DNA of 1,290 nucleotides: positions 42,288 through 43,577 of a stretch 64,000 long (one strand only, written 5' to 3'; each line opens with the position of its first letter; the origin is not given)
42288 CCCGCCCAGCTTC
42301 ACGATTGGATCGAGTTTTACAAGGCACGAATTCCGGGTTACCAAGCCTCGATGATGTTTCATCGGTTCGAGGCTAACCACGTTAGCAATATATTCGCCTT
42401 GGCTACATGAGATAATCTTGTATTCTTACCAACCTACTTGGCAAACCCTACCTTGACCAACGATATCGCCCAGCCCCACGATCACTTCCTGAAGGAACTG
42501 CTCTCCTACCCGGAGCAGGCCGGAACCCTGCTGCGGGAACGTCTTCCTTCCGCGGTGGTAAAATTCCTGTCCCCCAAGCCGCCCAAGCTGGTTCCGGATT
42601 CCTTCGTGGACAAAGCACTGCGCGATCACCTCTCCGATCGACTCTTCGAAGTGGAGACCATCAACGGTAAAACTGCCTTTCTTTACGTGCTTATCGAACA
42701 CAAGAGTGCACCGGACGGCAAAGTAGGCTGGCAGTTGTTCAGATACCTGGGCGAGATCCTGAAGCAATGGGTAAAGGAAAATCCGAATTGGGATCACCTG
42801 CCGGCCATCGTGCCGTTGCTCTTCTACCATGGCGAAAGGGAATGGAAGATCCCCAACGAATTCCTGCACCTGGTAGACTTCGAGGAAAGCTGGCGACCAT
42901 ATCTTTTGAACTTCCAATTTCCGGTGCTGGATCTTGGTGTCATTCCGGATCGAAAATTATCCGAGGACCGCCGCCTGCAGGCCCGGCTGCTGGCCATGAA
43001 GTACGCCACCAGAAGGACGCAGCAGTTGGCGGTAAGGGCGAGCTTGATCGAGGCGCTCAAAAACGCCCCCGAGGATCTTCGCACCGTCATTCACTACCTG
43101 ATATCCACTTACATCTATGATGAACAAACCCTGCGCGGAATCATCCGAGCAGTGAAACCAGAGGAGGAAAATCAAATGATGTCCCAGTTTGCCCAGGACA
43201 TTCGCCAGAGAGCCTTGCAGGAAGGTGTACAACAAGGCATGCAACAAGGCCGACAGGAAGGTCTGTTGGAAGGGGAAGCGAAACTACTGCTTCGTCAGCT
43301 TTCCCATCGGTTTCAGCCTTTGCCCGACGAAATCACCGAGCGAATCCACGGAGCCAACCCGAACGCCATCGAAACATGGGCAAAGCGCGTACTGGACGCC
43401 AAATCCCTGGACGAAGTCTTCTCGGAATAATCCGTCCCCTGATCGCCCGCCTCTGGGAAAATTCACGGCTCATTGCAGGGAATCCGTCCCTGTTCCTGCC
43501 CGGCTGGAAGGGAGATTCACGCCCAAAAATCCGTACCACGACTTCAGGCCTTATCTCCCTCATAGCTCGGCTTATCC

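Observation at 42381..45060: Tandemly duplicated Rpn/YhgA-like nuclease genes that differ only in the C-terminal segment downstream of an internal SD+ATG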

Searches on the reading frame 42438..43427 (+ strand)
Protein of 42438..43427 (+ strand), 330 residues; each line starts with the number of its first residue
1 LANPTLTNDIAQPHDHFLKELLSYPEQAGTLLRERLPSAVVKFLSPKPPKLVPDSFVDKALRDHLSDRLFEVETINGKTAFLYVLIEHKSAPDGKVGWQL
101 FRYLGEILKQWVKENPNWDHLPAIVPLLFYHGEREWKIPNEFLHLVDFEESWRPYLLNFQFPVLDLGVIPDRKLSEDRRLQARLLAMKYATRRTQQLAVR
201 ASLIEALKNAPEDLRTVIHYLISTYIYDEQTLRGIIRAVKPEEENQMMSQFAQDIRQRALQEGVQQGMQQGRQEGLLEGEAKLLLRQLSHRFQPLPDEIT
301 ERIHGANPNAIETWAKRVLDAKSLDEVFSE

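Call 6: search_protein_families(library=pfam, proteins=[window:42438-43427:+], max_evalue=0.01)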
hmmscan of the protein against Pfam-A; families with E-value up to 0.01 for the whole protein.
window:42438-43427:+ (330 aa): 2 families
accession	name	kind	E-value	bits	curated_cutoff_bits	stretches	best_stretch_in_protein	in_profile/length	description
PF04754.18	Transposase_31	-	8.4e-55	186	21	1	12-210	1-195/203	Putative transposase, YhgA-like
PF14261.11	DUF4351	-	6.2e-09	36.2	25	1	273-326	1-54/59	Domain of unknown function (DUF4351)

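Call 9: search_protein_families(library=ncbifam, proteins=[window:42438-43427:+], max_evalue=0.01)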
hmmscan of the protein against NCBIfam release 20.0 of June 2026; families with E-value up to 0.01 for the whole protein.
window:42438-43427:+ (330 aa): 7 families
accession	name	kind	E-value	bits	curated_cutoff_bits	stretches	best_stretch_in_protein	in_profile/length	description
NF007418.0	PRK09956.1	equivalog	9.5e-30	103.7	583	1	11-292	7-287/308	ISNCY family transposase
NF007361.0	PRK09857.1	equivalog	3.4e-21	76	583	1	11-224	7-219/292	recombination-promoting nuclease RpnA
TIGR01784.1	T_den_put_tspse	subfamily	2.4e-13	50.6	52.1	1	13-284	1-250/273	Rpn family recombination-promoting nuclease/putative transposase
NF004266.1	PRK05687.1-1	equivalog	0.00019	21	260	1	232-282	30-80/230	flagellar assembly protein FliH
NF009925.1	PRK13386.1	equivalog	0.00034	19.9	192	1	243-281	23-60/228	flagellar assembly protein FliH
NF004270.2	PRK05687.2-1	equivalog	0.00073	19.2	180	1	235-281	18-64/223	flagellar assembly protein FliH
NF004267.1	PRK05687.1-3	equivalog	0.00083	18.6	293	1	242-281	58-97/266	flagellar assembly protein FliH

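Call 15: find_related_loci(query=window:42438-43427:+, collection=genome_contigs, flank=6000)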
Query window:42438-43427:+ (330 aa) in genome_contigs; peptide patterns used: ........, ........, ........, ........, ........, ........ (x = any residue, [..] = any of these).
379 stretches matched a pattern; 4 encode a relative of the query (tblastn E <= 1e-3); 4 distinct loci.
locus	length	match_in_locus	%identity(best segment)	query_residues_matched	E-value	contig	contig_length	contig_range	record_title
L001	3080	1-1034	70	6-330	2e-119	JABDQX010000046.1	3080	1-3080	MAG: Gammaproteobacteria bacterium isolate Site_C14 k127_416723, whole genome shotgun sequence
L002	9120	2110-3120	47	8-330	4e-98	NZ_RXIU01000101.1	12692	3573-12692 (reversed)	Candidatus Magnetaquicoccus inordinatus strain UR-1 NODE_101, whole genome shotgun sequence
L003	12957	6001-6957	48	12-328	4e-91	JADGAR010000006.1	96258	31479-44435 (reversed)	MAG: Magnetococcales bacterium isolate nNGHbin2 nNGH_bin2_NODE_6_length_96258_cov_10.890055, whole genome shotgun sequen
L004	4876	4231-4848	54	8-212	9e-68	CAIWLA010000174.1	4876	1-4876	MAG: uncultured Magnetococcales bacterium isolate Umea_bin-01869 genome assembly, contig: bin-01869:174/729, whole genom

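Call 16: find_homologous_proteins(query=window:42438-43427:+, max_evalue=1e-20)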
Query window:42438-43427:+ (330 aa): 183 proteins with E <= 1e-20 among 2805 candidates; the best 120 are listed.
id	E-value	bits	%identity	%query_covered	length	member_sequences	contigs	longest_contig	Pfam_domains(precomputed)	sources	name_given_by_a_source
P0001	1.1e-214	730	100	98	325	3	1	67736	PF04754.19,PF14261.12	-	-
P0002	2.0e-184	630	87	98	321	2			PF04754.19,PF14261.12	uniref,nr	uniref:Transposase (putative) YhgA-like domain-containing protein n=1 Tax=Candidatus Kentrum sp. LFY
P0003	6.2e-177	606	84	99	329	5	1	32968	PF04754.19,PF14261.12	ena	-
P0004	5.1e-172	590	79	99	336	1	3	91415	PF04754.19,PF14261.12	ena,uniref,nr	uniref:Transposase (putative) YhgA-like domain-containing protein n=1 Tax=Candidatus Kentrum sp. LFY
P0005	6.3e-172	589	81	98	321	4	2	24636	PF04754.19,PF14261.12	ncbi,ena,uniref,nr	uniref:Transposase (putative) YhgA-like domain-containing protein n=1 Tax=Candidatus Kentrum sp. LFY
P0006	1.6e-154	532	73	98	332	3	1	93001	PF04754.19,PF14261.12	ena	-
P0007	2.8e-151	521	72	98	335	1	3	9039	PF04754.19,PF14261.12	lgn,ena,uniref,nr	uniref:Transposase (putative) YhgA-like domain-containing protein n=1 Tax=Candidatus Kentrum sp. UNK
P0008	3.6e-151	521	73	98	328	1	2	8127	PF04754.19,PF14261.12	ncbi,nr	ncbi:MAG: Rpn family recombination-promoting nuclease/putative transposase [Gammaproteobacteria bact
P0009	9.0e-151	520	73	95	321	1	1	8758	PF04754.19,PF14261.12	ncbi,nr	ncbi:MAG: Rpn family recombination-promoting nuclease/putative transposase [Candidatus Thiosymbion e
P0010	2.5e-150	518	70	98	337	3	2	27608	PF04754.19,PF14261.12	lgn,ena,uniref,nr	uniref:Transposase (putative) YhgA-like domain-containing protein n=1 Tax=Candidatus Kentrum sp. UNK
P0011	2.9e-149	515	72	98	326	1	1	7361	PF04754.19,PF14261.12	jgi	-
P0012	8.7e-144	497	67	98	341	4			PF04754.19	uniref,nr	uniref:Transposase (putative) YhgA-like domain-containing protein n=1 Tax=Candidatus Kentrum sp. LPF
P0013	2.6e-143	495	67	98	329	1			PF04754.19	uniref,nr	uniref:Transposase (putative) YhgA-like domain-containing protein n=1 Tax=Candidatus Kentrum sp. LPF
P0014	5.4e-143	494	67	98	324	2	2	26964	PF04754.19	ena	-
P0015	5.4e-142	491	67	98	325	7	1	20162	PF04754.19,PF14261.12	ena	-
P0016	9.0e-142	490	70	97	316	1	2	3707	PF04754.19,PF14261.12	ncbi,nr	ncbi:MAG: Rpn family recombination-promoting nuclease/putative transposase [Gammaproteobacteria bact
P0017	1.1e-141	490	65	98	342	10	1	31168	PF04754.19,PF14261.12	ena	-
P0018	2.1e-141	489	65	97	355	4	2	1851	PF04754.19,PF14261.12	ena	-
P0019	6.2e-141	487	67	98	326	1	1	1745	PF04754.19,PF14261.12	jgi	-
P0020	8.9e-139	480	61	98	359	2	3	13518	PF04754.19,PF14261.12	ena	-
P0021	4.3e-138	478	66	98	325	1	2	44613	PF04754.19,PF14261.12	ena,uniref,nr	uniref:Transposase (putative) YhgA-like domain-containing protein n=1 Tax=Candidatus Kentrum sp. DK 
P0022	1.2e-137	477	64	98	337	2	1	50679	PF04754.19,PF14261.12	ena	-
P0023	5.4e-135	468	65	97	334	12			PF04754.19,PF14261.12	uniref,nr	uniref:Transposase (putative) YhgA-like domain-containing protein n=1 Tax=Candidatus Kentrum sp. SD 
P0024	3.3e-133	462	68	94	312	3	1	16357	PF04754.19,PF14261.12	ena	-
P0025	4.7e-132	458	64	99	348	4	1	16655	PF04754.19,PF14261.12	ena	-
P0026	7.4e-132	458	66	98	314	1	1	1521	PF04754.19,PF14261.12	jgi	-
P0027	1.4e-131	457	63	98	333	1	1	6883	PF04754.19,PF14261.12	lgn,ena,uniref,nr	uniref:Transposase (putative) YhgA-like domain-containing protein n=1 Tax=Candidatus Kentrum sp. FW 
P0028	2.1e-131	456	66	95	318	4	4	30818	PF04754.19,PF14261.12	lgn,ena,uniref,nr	uniref:Transposase (putative) YhgA-like domain-containing protein n=1 Tax=Candidatus Kentrum sp. SD 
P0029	4.1e-131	455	55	98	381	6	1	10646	PF04754.19,PF14261.12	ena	-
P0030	4.8e-130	452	69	88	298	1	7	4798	PF04754.19,PF14261.12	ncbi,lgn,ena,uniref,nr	uniref:Transposase (putative) YhgA-like domain-containing protein n=1 Tax=Candidatus Kentrum eta Tax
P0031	3.9e-129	449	65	95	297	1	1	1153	PF04754.19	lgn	-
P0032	6.2e-129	448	69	91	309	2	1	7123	PF04754.19,PF14261.12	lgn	-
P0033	8.0e-129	448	61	98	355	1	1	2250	PF04754.19,PF14261.12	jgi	-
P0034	1.3e-126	440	62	99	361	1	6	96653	PF04754.19,PF14261.12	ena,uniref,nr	uniref:Transposase (putative) YhgA-like domain-containing protein n=1 Tax=Candidatus Kentrum sp. MB 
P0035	2.0e-121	423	66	88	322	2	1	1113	PF04754.19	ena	-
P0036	1.7e-118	414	64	86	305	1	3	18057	PF04754.19,PF27070.1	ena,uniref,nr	uniref:Transposase (putative) YhgA-like domain-containing protein n=1 Tax=Candidatus Kentrum sp. DK 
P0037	3.9e-118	413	63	90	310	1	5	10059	PF04754.19,PF14261.12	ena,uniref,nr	uniref:Transposase (putative) YhgA-like domain-containing protein n=1 Tax=Candidatus Kentrum sp. FM 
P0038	1.9e-116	407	70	78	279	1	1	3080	PF04754.19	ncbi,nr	ncbi:MAG: hypothetical protein HKP13_01185 [Gammaproteobacteria bacterium]|nr:hypothetical protein [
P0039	4.2e-114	399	58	98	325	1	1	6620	PF04754.19,PF14261.12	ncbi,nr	ncbi:MAG: Rpn family recombination-promoting nuclease/putative transposase [Magnetococcales bacteriu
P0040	4.9e-113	396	64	78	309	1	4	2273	PF04754.19,PF27070.1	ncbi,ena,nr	ncbi:MAG: conserved hypothetical protein (putative transposase or invertase) [Candidatus Kentron sp.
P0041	1.8e-111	391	66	82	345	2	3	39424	PF04754.19,PF27070.1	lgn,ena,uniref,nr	uniref:Transposase (putative) YhgA-like domain-containing protein n=1 Tax=Candidatus Kentrum sp. DK 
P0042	5.1e-111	389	66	78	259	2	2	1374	PF04754.19,PF14261.12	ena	-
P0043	1.3e-110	388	57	97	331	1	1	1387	PF04754.19,PF14261.12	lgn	-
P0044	2.5e-110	387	64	81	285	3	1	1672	PF04754.19,PF14261.12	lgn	-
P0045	8.2e-110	385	55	98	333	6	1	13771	PF04754.19,PF14261.12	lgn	-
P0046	5.4e-109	383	57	98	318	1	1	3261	PF04754.19,PF14261.12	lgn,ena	-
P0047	1.4e-108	381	65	79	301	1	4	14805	PF04754.19,PF27070.1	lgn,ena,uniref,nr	uniref:Transposase (putative) YhgA-like domain-containing protein n=1 Tax=Candidatus Kentrum sp. FM 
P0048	4.4e-108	380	56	97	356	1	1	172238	PF04754.19,PF14261.12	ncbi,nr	ncbi:MAG: Rpn family recombination-promoting nuclease/putative transposase [Magnetococcales bacteriu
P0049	1.1e-107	378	55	98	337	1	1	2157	PF04754.19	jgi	jgi:predicted transposase/invertase (TIGR01784 family)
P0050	1.3e-107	378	54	97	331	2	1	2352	PF04754.19,PF14261.12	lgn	-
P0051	5.0e-106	373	56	97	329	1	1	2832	PF04754.19,PF14261.12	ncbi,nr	ncbi:MAG: Rpn family recombination-promoting nuclease/putative transposase [Magnetococcales bacteriu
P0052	2.9e-105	370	53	98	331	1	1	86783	PF04754.19,PF14261.12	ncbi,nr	ncbi:MAG: Rpn family recombination-promoting nuclease/putative transposase [Magnetococcales bacteriu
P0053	1.4e-104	368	55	98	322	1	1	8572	PF04754.19,PF14261.12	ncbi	-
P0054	1.4e-104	368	54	97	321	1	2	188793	PF04754.19,PF14261.12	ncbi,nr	ncbi:MAG: Rpn family recombination-promoting nuclease/putative transposase [Magnetococcales bacteriu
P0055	2.2e-104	367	55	98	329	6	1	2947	PF04754.19,PF14261.12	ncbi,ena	-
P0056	2.0e-103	364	53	98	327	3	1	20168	PF04754.19,PF14261.12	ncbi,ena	-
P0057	2.5e-103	364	54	98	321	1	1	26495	PF04754.19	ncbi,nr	ncbi:MAG: Rpn family recombination-promoting nuclease/putative transposase [Magnetococcales bacteriu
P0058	6.2e-103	363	54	98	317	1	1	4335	PF04754.19,PF14261.12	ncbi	ncbi:MAG: Rpn family recombination-promoting nuclease/putative transposase [Magnetococcus sp. YQC-9]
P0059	1.0e-100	355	51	98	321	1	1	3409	PF04754.19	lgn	-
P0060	4.7e-100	353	57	90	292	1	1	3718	PF04754.19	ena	-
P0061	5.4e-100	353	54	98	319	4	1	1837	PF04754.19,PF14261.12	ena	-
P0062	6.7e-100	353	52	98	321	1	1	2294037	PF04754.19,PF14261.12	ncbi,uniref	ncbi:Recombination-promoting nuclease RpnD [Candidatus Magnetaquicoccaceae bacterium FCR-1]|uniref:R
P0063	6.2e-99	349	51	98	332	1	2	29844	PF04754.19,PF14261.12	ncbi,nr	ncbi:MAG: Rpn family recombination-promoting nuclease/putative transposase [Magnetococcales bacteriu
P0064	7.6e-98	346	51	98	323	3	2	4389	PF04754.19,PF14261.12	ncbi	ncbi:MAG: Rpn family recombination-promoting nuclease/putative transposase [Magnetococcus sp. YQC-3]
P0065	3.3e-97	344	59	68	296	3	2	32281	PF04754.19,PF14261.12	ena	-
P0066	5.1e-97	343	54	94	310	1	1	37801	PF04754.19,PF14261.12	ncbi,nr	ncbi:MAG: Rpn family recombination-promoting nuclease/putative transposase [Magnetococcales bacteriu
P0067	9.9e-97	342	64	74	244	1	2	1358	PF04754.19,PF14261.12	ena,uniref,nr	uniref:Transposase, YhgA-like n=1 Tax=Candidatus Kentrum sp. LPFa TaxID=2126335 RepID=A0A450X2Z3_9GA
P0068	1.5e-96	342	68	66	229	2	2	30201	PF04754.19,PF14261.12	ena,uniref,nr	uniref:Transposase (putative) YhgA-like domain-containing protein n=1 Tax=Candidatus Kentrum sp. LFY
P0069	1.8e-96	341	54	97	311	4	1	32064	PF04754.19,PF14261.12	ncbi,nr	ncbi:MAG: Rpn family recombination-promoting nuclease/putative transposase [Nitrospirae bacterium]|n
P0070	8.9e-95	336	49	98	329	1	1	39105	PF04754.19,PF14261.12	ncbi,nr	ncbi:MAG: Rpn family recombination-promoting nuclease/putative transposase [Magnetococcales bacteriu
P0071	1.0e-94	336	50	98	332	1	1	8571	PF04754.19,PF14261.12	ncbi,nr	ncbi:MAG: Rpn family recombination-promoting nuclease/putative transposase [Nitrospirae bacterium]|n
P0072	3.2e-94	334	50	98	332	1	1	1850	PF04754.19,PF14261.12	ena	-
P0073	1.1e-93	332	50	98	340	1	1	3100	PF04754.19,PF14261.12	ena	-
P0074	1.3e-93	332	72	57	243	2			PF04754.19,PF14261.12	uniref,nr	uniref:Transposase, YhgA-like n=2 Tax=Candidatus Kentrum sp. SD TaxID=2126332 RepID=A0A451BPU5_9GAMM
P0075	6.9e-93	330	50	98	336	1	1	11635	PF04754.19,PF14261.12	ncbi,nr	ncbi:MAG: Rpn family recombination-promoting nuclease/putative transposase [Magnetococcales bacteriu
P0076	8.8e-93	329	50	97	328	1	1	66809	PF04754.19,PF14261.12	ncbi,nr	ncbi:MAG: Rpn family recombination-promoting nuclease/putative transposase [Magnetococcales bacteriu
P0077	4.5e-92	327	49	98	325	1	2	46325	PF04754.19,PF14261.12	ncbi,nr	ncbi:MAG: Rpn family recombination-promoting nuclease/putative transposase [Magnetococcales bacteriu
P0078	5.5e-92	327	71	59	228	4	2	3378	PF04754.19,PF14261.12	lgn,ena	-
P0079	1.4e-91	325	67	69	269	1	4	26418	PF04754.19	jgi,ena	-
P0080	4.8e-91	324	50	98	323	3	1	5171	PF04754.19,PF14261.12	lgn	-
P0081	1.1e-90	322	48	98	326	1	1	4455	PF04754.19,PF14261.12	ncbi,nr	ncbi:MAG: Rpn family recombination-promoting nuclease/putative transposase [Magnetococcales bacteriu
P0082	5.2e-90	320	48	98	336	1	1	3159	PF04754.19,PF14261.12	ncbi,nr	ncbi:MAG: Rpn family recombination-promoting nuclease/putative transposase [Magnetococcales bacteriu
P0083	3.3e-89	318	59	77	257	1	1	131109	PF04754.19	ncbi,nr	ncbi:MAG: Rpn family recombination-promoting nuclease/putative transposase, partial [Magnetococcales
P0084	2.5e-88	315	48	98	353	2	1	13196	PF04754.19,PF14261.12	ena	-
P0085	4.4e-88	314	56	79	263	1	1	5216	PF04754.19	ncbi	ncbi:MAG: Rpn family recombination-promoting nuclease/putative transposase, partial [Magnetococcus s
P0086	1.8e-86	308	51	88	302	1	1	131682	PF04754.19,PF14261.12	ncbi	-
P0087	2.2e-86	308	48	98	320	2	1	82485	PF04754.19,PF14261.12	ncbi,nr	ncbi:MAG: Rpn family recombination-promoting nuclease/putative transposase [Magnetococcales bacteriu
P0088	4.1e-86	307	70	62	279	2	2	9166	PF04754.19,PF14261.12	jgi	-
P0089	4.3e-86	307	47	97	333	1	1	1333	PF04754.19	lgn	-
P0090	1.0e-85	306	62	66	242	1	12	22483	PF04754.19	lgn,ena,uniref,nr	uniref:Transposase (putative) YhgA-like domain-containing protein n=1 Tax=Candidatus Kentrum sp. SD 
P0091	2.5e-85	305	46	97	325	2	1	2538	PF04754.19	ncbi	ncbi:MAG: Rpn family recombination-promoting nuclease/putative transposase [Magnetococcus sp. YQC-9]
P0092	2.9e-85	305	67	61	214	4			PF04754.19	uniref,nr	uniref:Transposase (putative) YhgA-like domain-containing protein n=1 Tax=Candidatus Kentrum sp. DK 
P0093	3.8e-82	294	68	59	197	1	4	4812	PF04754.19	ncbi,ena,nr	ncbi:MAG: conserved hypothetical protein (putative transposase or invertase) [Candidatus Kentron sp.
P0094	1.3e-81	292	44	98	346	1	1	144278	PF04754.19,PF14261.12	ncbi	-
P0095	2.0e-80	289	45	99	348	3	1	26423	PF04754.19,PF14261.12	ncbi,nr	ncbi:MAG: Rpn family recombination-promoting nuclease/putative transposase [Magnetococcales bacteriu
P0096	3.5e-80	288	68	55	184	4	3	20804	PF04754.19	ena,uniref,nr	uniref:Transposase (putative) YhgA-like domain-containing protein n=1 Tax=Candidatus Kentrum sp. DK 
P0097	6.1e-80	287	46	97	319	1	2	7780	PF04754.19,PF14261.12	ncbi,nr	ncbi:MAG: Rpn family recombination-promoting nuclease/putative transposase [Magnetococcales bacteriu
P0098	1.9e-79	285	44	97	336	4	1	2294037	PF04754.19,PF14261.12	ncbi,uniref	ncbi:Recombination-promoting nuclease RpnE [Candidatus Magnetaquicoccaceae bacterium FCR-1]|uniref:R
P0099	2.8e-79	285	43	93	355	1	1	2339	PF04754.19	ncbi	-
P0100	1.1e-78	283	52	82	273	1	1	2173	PF04754.19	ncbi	ncbi:MAG: Rpn family recombination-promoting nuclease/putative transposase, partial [Magnetococcus s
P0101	1.2e-78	283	63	61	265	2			PF04754.19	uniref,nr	uniref:Transposase (putative) YhgA-like domain-containing protein n=1 Tax=Candidatus Kentrum sp. SD 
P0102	5.2e-78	281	42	98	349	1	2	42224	PF04754.19,PF14261.12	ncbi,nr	ncbi:MAG: Rpn family recombination-promoting nuclease/putative transposase [Magnetococcales bacteriu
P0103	4.1e-77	278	44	98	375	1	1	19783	PF04754.19,PF14261.12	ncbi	-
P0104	4.4e-77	278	43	98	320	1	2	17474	PF04754.19,PF14261.12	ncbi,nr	ncbi:MAG: Rpn family recombination-promoting nuclease/putative transposase [Magnetococcales bacteriu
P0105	1.2e-76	276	46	97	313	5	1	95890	PF04754.19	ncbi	ncbi:MAG: Rpn family recombination-promoting nuclease/putative transposase [Magnetococcus sp. DMHC-1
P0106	5.3e-76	274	45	97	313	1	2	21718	PF04754.19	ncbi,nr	ncbi:MAG: Rpn family recombination-promoting nuclease/putative transposase [Magnetococcales bacteriu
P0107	1.4e-75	273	44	98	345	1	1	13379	PF04754.19,PF14261.12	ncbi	ncbi:MAG: Rpn family recombination-promoting nuclease/putative transposase [Magnetococcus sp. YQC-5]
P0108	4.9e-75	271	44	97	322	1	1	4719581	PF04754.19,PF14261.12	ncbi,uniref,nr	ncbi:conserved hypothetical protein [Magnetococcus marinus MC-1]|uniref:Transposase n=1 Tax=Magnetoc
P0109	2.0e-73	266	44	94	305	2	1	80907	PF04754.19,PF14261.12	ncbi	-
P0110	2.5e-73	265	48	85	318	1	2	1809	PF04754.19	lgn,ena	-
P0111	8.7e-71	257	63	62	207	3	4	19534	PF04754.19,PF14261.12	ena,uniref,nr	uniref:DUF4351 domain-containing protein n=1 Tax=Candidatus Kentrum sp. TUN TaxID=2126343 RepID=A0A4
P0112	1.3e-70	256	66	54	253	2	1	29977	PF04754.19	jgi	-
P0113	1.6e-69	253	47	84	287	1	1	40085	PF04754.19,PF14261.12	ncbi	-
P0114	3.3e-69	252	63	34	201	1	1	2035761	PF04754.19,PF14261.12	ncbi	-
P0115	2.4e-66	242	41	98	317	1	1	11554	PF04754.19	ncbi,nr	ncbi:MAG: Rpn family recombination-promoting nuclease/putative transposase [Magnetococcales bacteriu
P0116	1.3e-65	240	64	49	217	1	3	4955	PF04754.19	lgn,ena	-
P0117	9.4e-65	237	39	98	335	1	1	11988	PF04754.19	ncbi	ncbi:Rpn family recombination-promoting nuclease/putative transposase [Magnetococcales bacterium HHB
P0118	1.1e-64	237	38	97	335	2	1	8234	PF04754.19,PF14261.12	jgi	jgi:hypothetical protein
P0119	2.9e-64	236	41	97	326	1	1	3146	PF04754.19,PF14261.12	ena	-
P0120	2.0e-63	233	41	100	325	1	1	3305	PF04754.19,PF14261.12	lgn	-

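Call 20: find_encoding_contigs(protein=P0004, flank=8000, max_places=4)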
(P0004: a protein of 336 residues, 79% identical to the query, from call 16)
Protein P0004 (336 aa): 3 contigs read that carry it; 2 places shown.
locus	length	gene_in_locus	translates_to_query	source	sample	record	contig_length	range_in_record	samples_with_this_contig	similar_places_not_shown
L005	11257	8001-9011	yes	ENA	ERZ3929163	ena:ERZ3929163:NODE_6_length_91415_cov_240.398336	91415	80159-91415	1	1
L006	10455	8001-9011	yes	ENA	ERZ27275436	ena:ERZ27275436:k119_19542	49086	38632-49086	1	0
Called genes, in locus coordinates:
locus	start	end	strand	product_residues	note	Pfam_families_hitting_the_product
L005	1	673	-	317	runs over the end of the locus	-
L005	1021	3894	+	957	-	PF13433:Peripla_BP_5, PF13458:Peripla_BP_6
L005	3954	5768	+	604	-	PF13522:GATase_6, PF13537:GATase_7, PF00733:Asn_synthase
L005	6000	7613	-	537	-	PF00881:Nitroreductase (faint)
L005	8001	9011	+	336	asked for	PF04754:Transposase_31, PF14261:DUF4351 (weak)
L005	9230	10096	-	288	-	-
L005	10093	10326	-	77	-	-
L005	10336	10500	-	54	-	-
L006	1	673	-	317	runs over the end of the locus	-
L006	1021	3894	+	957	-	PF13433:Peripla_BP_5, PF13458:Peripla_BP_6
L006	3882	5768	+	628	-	PF13522:GATase_6, PF13537:GATase_7, PF00733:Asn_synthase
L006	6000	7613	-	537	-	PF00881:Nitroreductase (faint)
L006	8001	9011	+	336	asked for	PF04754:Transposase_31, PF14261:DUF4351 (weak)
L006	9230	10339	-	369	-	-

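Call 21: find_encoding_contigs(protein=P0005, flank=8000, max_places=4)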
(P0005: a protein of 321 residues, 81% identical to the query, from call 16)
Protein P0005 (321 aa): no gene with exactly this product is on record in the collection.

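Call 22: find_encoding_contigs(protein=P0003, flank=8000, max_places=4)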
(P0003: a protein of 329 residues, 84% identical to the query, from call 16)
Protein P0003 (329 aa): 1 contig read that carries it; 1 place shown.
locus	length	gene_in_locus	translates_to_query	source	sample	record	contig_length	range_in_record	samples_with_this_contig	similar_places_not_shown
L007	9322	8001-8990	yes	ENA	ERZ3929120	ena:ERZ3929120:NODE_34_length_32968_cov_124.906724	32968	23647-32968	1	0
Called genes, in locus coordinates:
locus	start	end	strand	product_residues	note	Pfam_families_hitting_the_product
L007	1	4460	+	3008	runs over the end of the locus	PF00109:ketoacyl-synt, PF02801:Ketoacyl-synt_C, PF00109:ketoacyl-synt, PF16197:KAsynt_C_assoc (weak), PF07977:FabA, PF22818:ApeI-like (faint), PF07977:FabA, PF14765:PS-DH (weak)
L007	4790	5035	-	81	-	-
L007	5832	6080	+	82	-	PF22513:FitA-like_RHH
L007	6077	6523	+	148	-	PF01850:PIN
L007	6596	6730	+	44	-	-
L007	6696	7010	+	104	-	PF09723:Zn_ribbon_8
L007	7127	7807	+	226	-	PF04367:DUF502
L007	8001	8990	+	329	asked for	PF04754:Transposase_31, PF14261:DUF4351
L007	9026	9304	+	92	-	-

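Call 23: find_encoding_contigs(protein=P0001, flank=10000, max_places=6)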
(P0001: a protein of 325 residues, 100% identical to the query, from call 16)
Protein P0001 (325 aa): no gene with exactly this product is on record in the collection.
